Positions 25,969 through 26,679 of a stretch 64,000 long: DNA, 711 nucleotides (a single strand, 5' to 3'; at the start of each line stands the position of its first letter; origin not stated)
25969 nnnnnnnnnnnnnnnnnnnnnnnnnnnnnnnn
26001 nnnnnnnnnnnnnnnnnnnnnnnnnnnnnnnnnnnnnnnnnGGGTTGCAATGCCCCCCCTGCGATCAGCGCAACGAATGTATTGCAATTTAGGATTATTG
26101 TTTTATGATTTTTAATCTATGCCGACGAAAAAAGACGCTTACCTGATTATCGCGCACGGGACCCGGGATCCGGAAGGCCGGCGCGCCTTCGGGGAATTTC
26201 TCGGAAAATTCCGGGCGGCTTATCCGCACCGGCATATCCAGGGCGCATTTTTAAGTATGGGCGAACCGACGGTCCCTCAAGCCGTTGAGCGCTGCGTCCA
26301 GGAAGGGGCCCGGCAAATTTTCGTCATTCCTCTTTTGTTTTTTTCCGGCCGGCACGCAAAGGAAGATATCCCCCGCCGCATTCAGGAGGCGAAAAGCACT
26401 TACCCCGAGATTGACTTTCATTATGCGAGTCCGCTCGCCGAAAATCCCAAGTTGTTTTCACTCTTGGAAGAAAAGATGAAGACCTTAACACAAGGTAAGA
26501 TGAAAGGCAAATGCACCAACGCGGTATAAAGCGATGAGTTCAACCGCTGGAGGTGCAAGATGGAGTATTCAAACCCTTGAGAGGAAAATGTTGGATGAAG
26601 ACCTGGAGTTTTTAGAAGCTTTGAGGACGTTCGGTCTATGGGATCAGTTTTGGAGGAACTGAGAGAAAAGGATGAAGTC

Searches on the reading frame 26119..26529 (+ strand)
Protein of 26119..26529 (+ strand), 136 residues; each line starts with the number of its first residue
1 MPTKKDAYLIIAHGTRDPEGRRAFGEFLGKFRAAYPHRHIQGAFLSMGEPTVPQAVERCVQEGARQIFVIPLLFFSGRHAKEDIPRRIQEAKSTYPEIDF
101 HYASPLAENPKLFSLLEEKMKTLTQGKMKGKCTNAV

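Call 3: search_protein_families(library=ncbifam, proteins=[window:26119-26529:+], max_evalue=0.01)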
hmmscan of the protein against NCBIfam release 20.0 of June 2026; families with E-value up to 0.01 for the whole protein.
window:26119-26529:+ (136 aa): 4 families
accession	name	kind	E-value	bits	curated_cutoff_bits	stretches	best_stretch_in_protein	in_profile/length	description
NF033198.0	F430_CfbA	equivalog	3e-16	59.5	120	1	9-121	3-121/122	sirohydrochlorin nickelochelatase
NF002090.2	PRK00923.1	subfamily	3.3e-14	53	120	1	7-115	2-121/129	sirohydrochlorin nickelochelatase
NF002671.0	PRK02395.1-3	equivalog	8.4e-08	31.8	258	1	4-93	132-218/262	hypothetical protein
NF002672.0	PRK02395.1-4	subfamily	0.0021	16.8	435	1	5-111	150-260/486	hypothetical protein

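Call 4: search_protein_families(library=pfam, proteins=[window:26119-26529:+], max_evalue=0.01)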
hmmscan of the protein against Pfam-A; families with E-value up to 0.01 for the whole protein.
window:26119-26529:+ (136 aa): 2 families
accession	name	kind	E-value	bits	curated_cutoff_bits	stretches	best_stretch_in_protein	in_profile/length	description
PF01903.22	CbiX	-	5.3e-29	101.1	22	1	13-118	1-106/106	CbiX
PF06180.16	CbiK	-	2.6e-05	24.1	26.2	1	4-85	140-218/262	Cobalt chelatase (CbiK)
